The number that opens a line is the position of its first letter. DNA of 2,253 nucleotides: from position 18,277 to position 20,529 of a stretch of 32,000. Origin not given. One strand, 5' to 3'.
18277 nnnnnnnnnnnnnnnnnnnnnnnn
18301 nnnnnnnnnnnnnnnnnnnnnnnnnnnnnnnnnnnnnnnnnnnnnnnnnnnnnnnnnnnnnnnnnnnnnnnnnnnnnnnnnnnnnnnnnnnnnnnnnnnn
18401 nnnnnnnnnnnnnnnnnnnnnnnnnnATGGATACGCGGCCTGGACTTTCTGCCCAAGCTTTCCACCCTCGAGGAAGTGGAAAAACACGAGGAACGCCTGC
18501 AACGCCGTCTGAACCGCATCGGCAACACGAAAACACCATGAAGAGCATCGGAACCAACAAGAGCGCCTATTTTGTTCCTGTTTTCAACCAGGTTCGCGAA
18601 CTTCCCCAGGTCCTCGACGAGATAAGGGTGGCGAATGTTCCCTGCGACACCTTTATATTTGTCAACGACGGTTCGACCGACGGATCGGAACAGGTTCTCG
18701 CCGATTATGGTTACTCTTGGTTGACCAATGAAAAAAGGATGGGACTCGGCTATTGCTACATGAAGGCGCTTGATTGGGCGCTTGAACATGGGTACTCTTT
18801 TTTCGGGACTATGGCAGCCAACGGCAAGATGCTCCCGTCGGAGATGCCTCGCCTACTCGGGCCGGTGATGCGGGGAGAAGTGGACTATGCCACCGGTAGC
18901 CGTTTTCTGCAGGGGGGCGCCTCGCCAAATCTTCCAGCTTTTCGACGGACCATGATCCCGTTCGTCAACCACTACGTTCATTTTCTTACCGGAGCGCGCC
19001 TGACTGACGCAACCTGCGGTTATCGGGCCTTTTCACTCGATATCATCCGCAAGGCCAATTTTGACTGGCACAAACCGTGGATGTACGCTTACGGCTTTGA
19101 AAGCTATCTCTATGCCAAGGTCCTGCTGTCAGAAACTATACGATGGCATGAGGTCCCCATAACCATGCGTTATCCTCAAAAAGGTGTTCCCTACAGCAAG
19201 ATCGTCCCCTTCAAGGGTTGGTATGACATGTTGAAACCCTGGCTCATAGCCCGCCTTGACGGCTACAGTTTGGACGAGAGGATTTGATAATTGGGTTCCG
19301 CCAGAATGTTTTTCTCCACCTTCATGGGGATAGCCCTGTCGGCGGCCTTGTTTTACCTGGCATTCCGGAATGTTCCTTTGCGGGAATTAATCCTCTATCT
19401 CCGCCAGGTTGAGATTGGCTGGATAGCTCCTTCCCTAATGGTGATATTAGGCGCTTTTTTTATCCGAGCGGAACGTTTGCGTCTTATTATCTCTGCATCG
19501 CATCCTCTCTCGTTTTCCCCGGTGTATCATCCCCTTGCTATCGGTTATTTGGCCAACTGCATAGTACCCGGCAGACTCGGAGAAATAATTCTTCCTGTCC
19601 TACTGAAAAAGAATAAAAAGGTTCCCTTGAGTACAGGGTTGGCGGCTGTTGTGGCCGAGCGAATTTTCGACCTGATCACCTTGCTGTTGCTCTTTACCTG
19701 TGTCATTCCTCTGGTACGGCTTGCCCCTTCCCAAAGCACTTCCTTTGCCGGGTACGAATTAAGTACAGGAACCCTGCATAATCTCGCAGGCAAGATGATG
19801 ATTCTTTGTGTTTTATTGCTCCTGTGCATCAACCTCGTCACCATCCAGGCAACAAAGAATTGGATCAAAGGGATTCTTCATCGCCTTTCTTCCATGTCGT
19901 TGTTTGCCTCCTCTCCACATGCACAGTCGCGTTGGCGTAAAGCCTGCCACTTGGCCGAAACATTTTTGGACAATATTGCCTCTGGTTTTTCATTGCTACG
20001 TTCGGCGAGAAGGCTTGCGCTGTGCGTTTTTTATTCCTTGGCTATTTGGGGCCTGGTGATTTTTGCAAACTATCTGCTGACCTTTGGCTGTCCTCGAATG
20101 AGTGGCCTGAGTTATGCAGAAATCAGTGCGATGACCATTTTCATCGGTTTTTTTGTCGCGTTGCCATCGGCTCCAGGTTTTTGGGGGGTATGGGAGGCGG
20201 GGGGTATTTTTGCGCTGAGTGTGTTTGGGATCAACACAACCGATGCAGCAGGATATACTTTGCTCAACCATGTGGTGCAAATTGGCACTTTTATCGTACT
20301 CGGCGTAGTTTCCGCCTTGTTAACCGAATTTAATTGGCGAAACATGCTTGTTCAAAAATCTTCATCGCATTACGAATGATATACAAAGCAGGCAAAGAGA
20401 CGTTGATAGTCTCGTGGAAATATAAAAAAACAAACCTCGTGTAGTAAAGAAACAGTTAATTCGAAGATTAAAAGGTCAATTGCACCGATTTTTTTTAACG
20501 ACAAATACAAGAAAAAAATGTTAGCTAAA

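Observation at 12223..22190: Arn/Gtr-like lipid-carrier glycan-decoration module with an unusual enzyme complement, embedded in an exosortase locus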

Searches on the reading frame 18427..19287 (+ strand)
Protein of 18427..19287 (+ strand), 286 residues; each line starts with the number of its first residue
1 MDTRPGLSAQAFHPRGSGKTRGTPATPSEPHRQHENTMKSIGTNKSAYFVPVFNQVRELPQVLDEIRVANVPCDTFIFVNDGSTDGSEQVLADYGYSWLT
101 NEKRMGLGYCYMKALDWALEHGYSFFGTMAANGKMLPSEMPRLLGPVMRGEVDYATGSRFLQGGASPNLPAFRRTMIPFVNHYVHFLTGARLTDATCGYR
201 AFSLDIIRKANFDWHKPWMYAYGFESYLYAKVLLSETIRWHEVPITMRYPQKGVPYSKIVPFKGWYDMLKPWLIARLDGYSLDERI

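Call 3: search_protein_families(library=pfam, proteins=[window:18427-19287:+], max_evalue=0.01)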
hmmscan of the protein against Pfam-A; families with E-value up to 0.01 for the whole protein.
window:18427-19287:+ (286 aa): 1 family
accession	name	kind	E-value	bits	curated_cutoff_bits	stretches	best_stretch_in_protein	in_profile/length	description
PF00535.33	Glycos_transf_2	-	5.3e-10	39.9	23.3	1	49-205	3-162/168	Glycosyl transferase family 2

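Call 4: search_protein_families(library=ncbifam, proteins=[window:18427-19287:+], max_evalue=0.01)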
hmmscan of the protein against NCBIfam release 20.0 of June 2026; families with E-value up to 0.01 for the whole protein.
window:18427-19287:+ (286 aa): 7 families
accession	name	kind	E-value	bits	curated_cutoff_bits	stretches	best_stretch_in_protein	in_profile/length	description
TIGR04182.1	glyco_TIGR04182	equivalog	1.2e-10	41.2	325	1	49-249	5-192/293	S-layer glycoprotein N-glycosyltransferase AglJ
NF058614.1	PPMAGASynPpgS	equivalog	7.9e-10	38.5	370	1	49-209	5-164/226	polyprenyl-phospho-N-acetylgalactosaminyl synthase PpgS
NF041391.1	DPhHxTase_Halo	equivalog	5.9e-07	28.7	375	1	53-211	4-154/213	dolichyl-phosphate hexose transferase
NF007482.0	PRK10073.1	equivalog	8.5e-05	21.7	423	1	43-95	5-57/334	glycosyltransferase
TIGR04283.1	glyco_like_mftF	equivalog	0.00087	18.9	182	1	50-103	5-58/221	TIGR04283 family arsenosugar biosynthesis glycosyltransferase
NF007986.1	PRK10714.1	equivalog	0.0016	17.6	529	1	44-208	6-170/316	undecaprenyl-phosphate 4-deoxy-4-formamido-L-arabinose transferase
TIGR03937.1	PgaC_IcaA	equivalog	0.0054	15.7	422.3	1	33-93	34-94/407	poly-beta-1,6-N-acetyl-D-glucosamine synthase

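Call 45: search_solved_structures(query=window:18538-19287:+, max_evalue=0.01)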
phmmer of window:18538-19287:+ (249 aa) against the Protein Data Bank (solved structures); distinct sequences matched with E-value up to 0.01: 2.
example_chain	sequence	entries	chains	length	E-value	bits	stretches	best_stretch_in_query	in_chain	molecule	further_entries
5mlz_A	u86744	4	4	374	0.0015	21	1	8-139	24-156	Dolichol monophosphate mannose synthase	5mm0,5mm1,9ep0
9hwj_A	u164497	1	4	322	0.0036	19.7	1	8-170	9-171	Undecaprenyl-phosphate 4-deoxy-4-formamido-L-arabinose transferase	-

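Call 70: search_protein_families(library=ncbifam, proteins=[window:18538-19287:+], max_evalue=0.001)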
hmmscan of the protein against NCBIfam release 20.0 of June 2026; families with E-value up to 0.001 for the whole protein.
window:18538-19287:+ (249 aa): 5 families
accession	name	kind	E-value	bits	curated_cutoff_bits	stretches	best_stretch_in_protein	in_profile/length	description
TIGR04182.1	glyco_TIGR04182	equivalog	7.9e-11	41.9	325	1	12-213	5-193/293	S-layer glycoprotein N-glycosyltransferase AglJ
NF058614.1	PPMAGASynPpgS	equivalog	5.3e-10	39.1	370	1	12-172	5-164/226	polyprenyl-phospho-N-acetylgalactosaminyl synthase PpgS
NF041391.1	DPhHxTase_Halo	equivalog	3.9e-07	29.3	375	1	16-174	4-154/213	dolichyl-phosphate hexose transferase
NF007482.0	PRK10073.1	equivalog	6.9e-05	22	423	1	6-58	5-57/334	glycosyltransferase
TIGR04283.1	glyco_like_mftF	equivalog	0.00069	19.3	182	0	13-66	5-58/221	TIGR04283 family arsenosugar biosynthesis glycosyltransferase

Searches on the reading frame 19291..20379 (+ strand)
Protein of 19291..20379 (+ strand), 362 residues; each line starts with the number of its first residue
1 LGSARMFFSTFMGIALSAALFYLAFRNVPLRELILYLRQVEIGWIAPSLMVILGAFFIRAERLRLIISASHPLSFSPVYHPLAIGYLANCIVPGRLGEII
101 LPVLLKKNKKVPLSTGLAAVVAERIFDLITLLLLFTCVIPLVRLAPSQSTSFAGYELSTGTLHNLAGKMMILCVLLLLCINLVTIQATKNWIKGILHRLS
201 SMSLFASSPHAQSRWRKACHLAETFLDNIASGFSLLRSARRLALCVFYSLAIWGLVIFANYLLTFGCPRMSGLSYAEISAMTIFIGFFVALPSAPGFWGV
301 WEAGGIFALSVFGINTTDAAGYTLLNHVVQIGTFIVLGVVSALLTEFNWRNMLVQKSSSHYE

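Call 3: search_protein_families(library=pfam, proteins=[window:19291-20379:+], max_evalue=0.01)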
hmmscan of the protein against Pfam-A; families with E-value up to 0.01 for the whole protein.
window:19291-20379:+ (362 aa): 1 family
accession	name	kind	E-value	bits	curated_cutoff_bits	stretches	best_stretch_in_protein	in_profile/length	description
PF03706.18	LPG_synthase_TM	-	4.7e-42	144.9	33.4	1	12-338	3-302/302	Lysylphosphatidylglycerol synthase TM region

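Call 4: search_protein_families(library=ncbifam, proteins=[window:19291-20379:+], max_evalue=0.01)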
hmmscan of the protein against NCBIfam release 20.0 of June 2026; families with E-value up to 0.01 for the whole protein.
window:19291-20379:+ (362 aa): 1 family
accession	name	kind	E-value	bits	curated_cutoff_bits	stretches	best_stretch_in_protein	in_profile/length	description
TIGR00374.1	TIGR00374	subfamily_domain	4.6e-18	65.7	43.2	1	17-346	9-314/323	flippase-like domain-containing protein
